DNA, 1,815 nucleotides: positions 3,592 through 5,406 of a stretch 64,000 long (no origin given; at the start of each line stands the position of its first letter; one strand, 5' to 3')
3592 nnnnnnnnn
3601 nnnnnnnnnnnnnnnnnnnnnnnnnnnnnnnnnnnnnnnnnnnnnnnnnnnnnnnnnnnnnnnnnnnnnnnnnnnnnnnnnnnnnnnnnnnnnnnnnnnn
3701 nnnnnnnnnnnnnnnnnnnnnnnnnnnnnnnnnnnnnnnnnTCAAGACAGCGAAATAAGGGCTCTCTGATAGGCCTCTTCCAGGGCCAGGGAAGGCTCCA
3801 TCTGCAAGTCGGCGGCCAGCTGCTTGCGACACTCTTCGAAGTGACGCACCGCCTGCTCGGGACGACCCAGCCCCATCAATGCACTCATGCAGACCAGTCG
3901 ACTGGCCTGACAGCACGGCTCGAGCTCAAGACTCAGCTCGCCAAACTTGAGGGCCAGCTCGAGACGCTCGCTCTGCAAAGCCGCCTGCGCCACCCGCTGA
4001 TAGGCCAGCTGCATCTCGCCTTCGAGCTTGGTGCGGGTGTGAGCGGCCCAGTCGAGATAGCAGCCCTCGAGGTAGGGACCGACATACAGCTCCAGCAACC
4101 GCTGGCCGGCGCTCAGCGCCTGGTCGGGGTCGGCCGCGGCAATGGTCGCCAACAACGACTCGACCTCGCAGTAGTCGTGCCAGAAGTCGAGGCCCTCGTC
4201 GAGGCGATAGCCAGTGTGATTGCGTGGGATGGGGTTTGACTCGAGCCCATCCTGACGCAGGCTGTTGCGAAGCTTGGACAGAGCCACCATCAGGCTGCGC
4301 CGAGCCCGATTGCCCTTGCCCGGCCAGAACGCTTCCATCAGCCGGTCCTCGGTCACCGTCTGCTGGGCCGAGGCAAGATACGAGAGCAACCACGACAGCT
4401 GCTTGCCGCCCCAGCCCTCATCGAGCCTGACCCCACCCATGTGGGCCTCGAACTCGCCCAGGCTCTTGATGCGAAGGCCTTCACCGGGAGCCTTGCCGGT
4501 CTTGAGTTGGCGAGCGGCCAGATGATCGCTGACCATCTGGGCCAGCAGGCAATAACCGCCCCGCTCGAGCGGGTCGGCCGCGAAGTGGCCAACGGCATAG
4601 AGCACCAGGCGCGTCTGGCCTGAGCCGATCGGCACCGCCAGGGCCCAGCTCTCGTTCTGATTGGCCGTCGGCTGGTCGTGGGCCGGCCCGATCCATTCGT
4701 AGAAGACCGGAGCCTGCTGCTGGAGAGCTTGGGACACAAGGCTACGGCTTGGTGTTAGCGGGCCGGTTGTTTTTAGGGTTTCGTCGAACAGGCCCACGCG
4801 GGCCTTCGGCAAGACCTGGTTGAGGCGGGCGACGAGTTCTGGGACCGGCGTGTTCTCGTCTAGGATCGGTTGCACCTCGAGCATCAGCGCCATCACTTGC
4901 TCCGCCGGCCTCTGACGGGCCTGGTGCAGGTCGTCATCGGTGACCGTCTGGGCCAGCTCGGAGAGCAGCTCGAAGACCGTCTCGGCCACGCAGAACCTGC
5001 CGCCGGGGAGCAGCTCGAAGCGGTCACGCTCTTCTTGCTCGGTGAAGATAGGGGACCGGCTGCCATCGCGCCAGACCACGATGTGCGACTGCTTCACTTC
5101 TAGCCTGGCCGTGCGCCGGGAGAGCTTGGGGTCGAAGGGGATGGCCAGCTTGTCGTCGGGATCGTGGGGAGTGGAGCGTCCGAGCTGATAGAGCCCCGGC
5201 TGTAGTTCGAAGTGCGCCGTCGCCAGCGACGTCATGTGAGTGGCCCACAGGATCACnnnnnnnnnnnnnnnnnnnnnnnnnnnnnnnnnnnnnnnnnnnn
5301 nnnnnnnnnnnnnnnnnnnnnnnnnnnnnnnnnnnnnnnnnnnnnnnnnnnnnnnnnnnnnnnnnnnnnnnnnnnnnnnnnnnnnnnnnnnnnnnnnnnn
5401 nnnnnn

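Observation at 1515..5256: Ser/Thr kinase convergent with a regulator fusing an FHA domain to a SARP-type regulator domain, in reversed domain order relative to EmbR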

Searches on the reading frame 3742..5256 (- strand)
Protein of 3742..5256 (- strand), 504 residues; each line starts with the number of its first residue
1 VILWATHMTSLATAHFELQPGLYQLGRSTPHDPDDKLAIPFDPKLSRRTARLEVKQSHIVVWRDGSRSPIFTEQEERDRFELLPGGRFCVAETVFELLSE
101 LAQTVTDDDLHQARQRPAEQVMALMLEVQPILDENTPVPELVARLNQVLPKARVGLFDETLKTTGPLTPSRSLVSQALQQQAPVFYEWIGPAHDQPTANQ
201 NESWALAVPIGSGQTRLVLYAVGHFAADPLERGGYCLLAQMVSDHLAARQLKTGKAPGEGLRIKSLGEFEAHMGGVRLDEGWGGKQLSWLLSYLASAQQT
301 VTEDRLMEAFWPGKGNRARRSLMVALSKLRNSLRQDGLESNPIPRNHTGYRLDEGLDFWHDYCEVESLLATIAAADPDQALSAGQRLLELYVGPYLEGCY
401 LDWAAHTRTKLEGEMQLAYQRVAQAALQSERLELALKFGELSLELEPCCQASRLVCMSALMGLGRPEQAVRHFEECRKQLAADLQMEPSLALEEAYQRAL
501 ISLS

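Call 5: search_protein_families(library=pfam, proteins=[window:3742-5256:-], max_evalue=0.01)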
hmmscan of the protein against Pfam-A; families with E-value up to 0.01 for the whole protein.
window:3742-5256:- (504 aa): 3 families
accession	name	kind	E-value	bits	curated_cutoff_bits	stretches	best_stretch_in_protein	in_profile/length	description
PF03704.23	BTAD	-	8.2e-11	42.9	22.1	1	370-498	15-144/146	Bacterial transcriptional activator domain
PF00486.34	Trans_reg_C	-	1.3e-05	25.6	26.2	1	290-343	13-67/77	Transcriptional regulatory protein, C terminal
PF16697.10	Yop-YscD_cpl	-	0.004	17.8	33.2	0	16-97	12-90/94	Inner membrane component of T3SS, cytoplasmic domain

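Call 8: find_homologous_proteins(query=window:3742-5235:-)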
Query window:3742-5235:- (497 aa): 31 proteins with E <= 0.001 among 8000 candidates.
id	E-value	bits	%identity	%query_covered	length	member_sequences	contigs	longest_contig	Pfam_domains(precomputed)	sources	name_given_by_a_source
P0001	0.0e+0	1121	100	100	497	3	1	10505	PF03704.24,PF00486.35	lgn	-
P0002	3.2e-220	750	69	100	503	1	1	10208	PF03704.24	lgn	-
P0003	1.2e-169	583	55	100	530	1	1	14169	PF03704.24,PF16697.11,PF00486.35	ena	-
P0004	2.0e-169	582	55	100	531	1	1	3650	PF03704.24,PF00486.35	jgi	jgi:DNA-binding SARP family transcriptional activator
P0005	1.9e-167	576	53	100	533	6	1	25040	PF03704.24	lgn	-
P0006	5.7e-161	555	53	99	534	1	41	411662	PF03704.24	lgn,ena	-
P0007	1.2e-157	544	53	100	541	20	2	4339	PF03704.24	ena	-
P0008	1.5e-157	543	52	100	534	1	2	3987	PF03704.24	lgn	-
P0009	4.7e-157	542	51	100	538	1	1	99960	PF03704.24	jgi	jgi:two-component SAPR family response regulator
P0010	5.1e-157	542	52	100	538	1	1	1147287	PF03704.24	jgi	jgi:two-component SAPR family response regulator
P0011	8.9e-146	504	49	100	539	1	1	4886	PF03704.24,PF16697.11,PF00486.35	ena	-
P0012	1.4e-142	494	50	100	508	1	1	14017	PF03704.24,PF16697.11,PF00486.35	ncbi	-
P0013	4.4e-50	189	45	48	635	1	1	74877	PF02518.32,PF00512.32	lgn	-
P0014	1.1e-47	181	40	51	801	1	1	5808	PF14559.13,PF03704.24,PF00072.31,PF13646.13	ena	-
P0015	2.6e-47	180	45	49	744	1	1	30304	PF03704.24,PF00072.31,PF13646.13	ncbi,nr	ncbi:MAG: response regulator [Armatimonadetes bacterium]|nr:response regulator [Armatimonadota bacte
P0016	3.5e-47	179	39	65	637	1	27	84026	PF02518.32,PF00512.32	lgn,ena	-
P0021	8.7e-38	148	39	54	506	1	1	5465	PF03704.24,PF00498.32,PF16697.11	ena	-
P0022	4.8e-37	146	37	49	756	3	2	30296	PF14559.13,PF03704.24,PF00486.35,PF13428.13,PF13181.13,PF00072.31,PF07719.24,PF13174.13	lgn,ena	-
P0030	3.2e-23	100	34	49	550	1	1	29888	PF03704.24,PF13185.13,PF01590.33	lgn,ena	-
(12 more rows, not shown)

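Call 12: find_encoding_contigs(protein=P0010, flank=8000, max_places=2)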
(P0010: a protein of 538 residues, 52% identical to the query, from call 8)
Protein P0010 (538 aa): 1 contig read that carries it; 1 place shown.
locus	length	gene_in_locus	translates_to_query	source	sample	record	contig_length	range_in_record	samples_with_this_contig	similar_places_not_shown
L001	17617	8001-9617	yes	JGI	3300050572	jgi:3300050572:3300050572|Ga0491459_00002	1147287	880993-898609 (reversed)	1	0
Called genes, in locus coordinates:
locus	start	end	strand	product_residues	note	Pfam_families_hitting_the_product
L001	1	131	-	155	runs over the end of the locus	-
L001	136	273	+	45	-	-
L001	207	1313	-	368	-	-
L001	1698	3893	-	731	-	PF00069:Pkinase, PF03109:ABC1 (faint), PF07714:PK_Tyr_Ser-Thr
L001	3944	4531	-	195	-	-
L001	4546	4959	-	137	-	PF07963:N_methyl (faint)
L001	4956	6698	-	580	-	-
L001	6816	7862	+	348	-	PF00482:T2SSF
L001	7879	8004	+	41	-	-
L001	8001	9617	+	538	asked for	PF03704:BTAD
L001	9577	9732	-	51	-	-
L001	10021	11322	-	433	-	PF16868:NMT1_3, PF09084:NMT1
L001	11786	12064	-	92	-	-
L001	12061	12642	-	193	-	PF13274:SocA_Panacea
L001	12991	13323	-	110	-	-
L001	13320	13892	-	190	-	-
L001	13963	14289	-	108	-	-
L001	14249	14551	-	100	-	-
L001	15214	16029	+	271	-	-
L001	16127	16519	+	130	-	-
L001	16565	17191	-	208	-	-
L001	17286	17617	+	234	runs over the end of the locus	PF00293:NUDIX (weak)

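Call 13: find_encoding_contigs(protein=P0006, flank=8000, max_places=2)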
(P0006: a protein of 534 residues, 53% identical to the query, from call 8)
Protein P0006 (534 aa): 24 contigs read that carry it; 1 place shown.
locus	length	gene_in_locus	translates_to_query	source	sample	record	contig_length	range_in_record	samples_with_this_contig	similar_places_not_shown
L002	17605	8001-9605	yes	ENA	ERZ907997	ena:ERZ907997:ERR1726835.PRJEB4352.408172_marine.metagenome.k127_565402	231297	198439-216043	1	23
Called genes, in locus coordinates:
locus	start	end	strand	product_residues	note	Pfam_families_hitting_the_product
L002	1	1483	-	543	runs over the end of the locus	-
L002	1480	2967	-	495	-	-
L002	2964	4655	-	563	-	-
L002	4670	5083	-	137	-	PF05099:TerB (faint)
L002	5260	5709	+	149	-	-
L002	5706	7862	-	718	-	PF00069:Pkinase, PF03109:ABC1 (faint), PF07714:PK_Tyr_Ser-Thr, PF23381:Beta-prop_IFT122_1st (weak), PF24817:WD40_WDHD1_1st (faint)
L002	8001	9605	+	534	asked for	PF03704:BTAD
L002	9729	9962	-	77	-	-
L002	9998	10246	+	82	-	PF05402:PqqD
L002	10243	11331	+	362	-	PF15632:ATPgrasp_Ter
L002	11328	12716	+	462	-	PF00278:Orn_DAP_Arg_deC, PF01168:Ala_racemase_N, PF02784:Orn_Arg_deC_N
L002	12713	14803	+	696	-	PF03253:UT, PF01551:Peptidase_M23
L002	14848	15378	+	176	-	-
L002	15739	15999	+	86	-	-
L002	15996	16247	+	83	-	-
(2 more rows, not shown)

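Call 14: find_encoding_contigs(protein=P0002, flank=8000, max_places=2)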
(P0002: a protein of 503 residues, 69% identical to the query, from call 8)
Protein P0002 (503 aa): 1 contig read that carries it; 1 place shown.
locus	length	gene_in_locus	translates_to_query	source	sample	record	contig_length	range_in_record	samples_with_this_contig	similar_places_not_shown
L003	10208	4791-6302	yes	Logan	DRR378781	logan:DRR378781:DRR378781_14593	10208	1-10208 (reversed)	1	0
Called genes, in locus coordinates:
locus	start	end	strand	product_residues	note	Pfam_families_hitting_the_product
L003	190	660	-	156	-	-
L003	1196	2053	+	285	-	PF00165:HTH_AraC (weak), PF12833:HTH_18, PF06445:GyrI-like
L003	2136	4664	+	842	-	-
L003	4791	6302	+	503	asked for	PF03704:BTAD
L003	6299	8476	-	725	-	PF00069:Pkinase, PF03109:ABC1 (faint), PF07714:PK_Tyr_Ser-Thr, PF23381:Beta-prop_IFT122_1st, PF00400:WD40 (faint)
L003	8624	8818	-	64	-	-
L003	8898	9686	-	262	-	PF00106:adh_short, PF13561:adh_short_C2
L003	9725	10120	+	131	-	PF01638:HxlR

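Call 15: find_encoding_contigs(protein=P0012, flank=8000, max_places=2)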
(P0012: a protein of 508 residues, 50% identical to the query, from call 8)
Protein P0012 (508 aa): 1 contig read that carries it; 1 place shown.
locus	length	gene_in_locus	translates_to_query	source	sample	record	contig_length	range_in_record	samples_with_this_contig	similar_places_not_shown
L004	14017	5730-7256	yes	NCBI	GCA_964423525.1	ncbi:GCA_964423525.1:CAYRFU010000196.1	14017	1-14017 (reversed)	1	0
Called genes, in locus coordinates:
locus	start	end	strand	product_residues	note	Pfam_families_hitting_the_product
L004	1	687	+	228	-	?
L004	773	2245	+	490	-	PF01966:HD (weak)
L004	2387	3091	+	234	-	PF05685:Uma2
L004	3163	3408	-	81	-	-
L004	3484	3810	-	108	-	-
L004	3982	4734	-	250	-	-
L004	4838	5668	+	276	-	PF21088:MS_channel_1st, PF00924:MS_channel_2nd, PF21082:MS_channel_3rd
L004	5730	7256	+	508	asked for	PF16697:Yop-YscD_cpl, PF00486:Trans_reg_C (faint), PF03704:BTAD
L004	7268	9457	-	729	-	PF00069:Pkinase, PF03109:ABC1 (faint), PF07714:PK_Tyr_Ser-Thr, PF23381:Beta-prop_IFT122_1st (weak), PF25174:Beta-prop_THOC3 (weak)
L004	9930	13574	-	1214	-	PF00069:Pkinase, PF07714:PK_Tyr_Ser-Thr, PF03109:ABC1 (weak), PF13191:AAA_16, PF13401:AAA_22 (weak), PF20703:nSTAND1 (weak), PF13424:TPR_12 (faint)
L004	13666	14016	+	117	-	?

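Call 16: find_encoding_contigs(protein=P0009, flank=8000, max_places=2)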
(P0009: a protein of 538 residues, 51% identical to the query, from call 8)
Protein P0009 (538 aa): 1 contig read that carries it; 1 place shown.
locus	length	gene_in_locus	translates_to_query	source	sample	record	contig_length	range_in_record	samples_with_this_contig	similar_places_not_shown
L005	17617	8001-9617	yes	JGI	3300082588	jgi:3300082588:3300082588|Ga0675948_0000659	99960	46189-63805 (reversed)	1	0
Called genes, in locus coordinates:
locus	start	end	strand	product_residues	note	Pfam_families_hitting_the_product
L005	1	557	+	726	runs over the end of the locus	PF07728:AAA_5 (faint), PF00437:T2SSE, PF01580:FtsK_SpoIIIE (faint), PF01935:DUF87 (faint), PF04851:ResIII (faint), PF13191:AAA_16 (faint), PF13401:AAA_22 (weak), PF00437:T2SSE, +13 more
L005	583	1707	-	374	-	PF24096:DUF7379 (weak)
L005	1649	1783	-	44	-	-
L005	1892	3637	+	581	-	PF00561:Abhydrolase_1, PF02089:Palm_thioest (weak), PF06028:DUF915 (weak), PF24096:DUF7379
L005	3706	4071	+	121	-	-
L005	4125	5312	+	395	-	PF04966:OprB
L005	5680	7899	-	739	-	PF00069:Pkinase, PF07714:PK_Tyr_Ser-Thr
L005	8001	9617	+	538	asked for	PF03704:BTAD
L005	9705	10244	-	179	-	-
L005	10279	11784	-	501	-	PF02368:Big_2 (faint), PF10282:Lactonase, PF27112:YrzR_Zn_ribbon (faint)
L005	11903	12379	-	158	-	-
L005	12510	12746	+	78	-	-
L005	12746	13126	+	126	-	PF01850:PIN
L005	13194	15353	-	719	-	-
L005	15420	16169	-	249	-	-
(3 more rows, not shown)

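Call 17: find_encoding_contigs(protein=P0005, flank=8000, max_places=2)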
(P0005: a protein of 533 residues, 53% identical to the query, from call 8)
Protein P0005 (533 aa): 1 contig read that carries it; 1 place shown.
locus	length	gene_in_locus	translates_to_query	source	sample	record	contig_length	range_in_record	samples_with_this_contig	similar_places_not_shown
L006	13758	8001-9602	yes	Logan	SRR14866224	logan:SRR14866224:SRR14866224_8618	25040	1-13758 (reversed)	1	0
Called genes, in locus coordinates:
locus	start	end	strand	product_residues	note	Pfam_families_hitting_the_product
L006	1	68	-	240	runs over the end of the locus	PF08241:Methyltransf_11 (weak), PF08242:Methyltransf_12 (weak), PF13649:Methyltransf_25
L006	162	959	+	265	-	PF13197:DUF4013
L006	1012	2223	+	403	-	-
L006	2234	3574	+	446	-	PF07690:MFS_1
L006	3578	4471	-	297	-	PF05711:TylF, PF13578:Methyltransf_24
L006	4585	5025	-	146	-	-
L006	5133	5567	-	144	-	-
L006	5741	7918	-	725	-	PF00069:Pkinase, PF07714:PK_Tyr_Ser-Thr, PF23381:Beta-prop_IFT122_1st (faint)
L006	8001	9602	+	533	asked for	PF03704:BTAD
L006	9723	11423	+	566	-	PF02696:SelO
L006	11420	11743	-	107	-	PF07238:PilZ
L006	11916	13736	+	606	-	PF01546:Peptidase_M20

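Call 18: find_encoding_contigs(protein=P0003, flank=8000, max_places=2)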
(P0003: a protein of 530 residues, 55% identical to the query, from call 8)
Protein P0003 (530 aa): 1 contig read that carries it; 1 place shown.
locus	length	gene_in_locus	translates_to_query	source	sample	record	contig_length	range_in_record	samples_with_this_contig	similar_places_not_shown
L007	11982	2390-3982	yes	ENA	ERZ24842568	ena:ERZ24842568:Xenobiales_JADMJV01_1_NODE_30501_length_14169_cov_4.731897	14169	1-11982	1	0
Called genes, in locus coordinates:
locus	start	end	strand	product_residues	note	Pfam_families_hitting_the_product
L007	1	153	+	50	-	?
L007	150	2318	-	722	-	PF00069:Pkinase, PF03109:ABC1 (faint), PF07714:PK_Tyr_Ser-Thr, PF23381:Beta-prop_IFT122_1st (weak), PF00400:WD40 (faint)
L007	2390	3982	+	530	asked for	PF16697:Yop-YscD_cpl (weak), PF00486:Trans_reg_C (weak), PF03704:BTAD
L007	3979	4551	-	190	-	-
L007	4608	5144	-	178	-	-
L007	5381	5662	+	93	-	-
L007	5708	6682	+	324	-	PF01764:Lipase_3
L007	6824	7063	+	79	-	-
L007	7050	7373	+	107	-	PF02452:PemK_toxin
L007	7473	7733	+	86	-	PF13744:HTH_37 (weak), PF13560:HTH_31 (weak), PF01381:HTH_3 (weak)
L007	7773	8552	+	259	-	PF13657:Couple_hipA, PF07804:HipA_C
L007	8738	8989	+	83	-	-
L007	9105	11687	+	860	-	PF07676:PD40 (faint), PF26549:Tricorn_N, PF26550:Tricorn_2nd (weak), PF16483:Glyco_hydro_64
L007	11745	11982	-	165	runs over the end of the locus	-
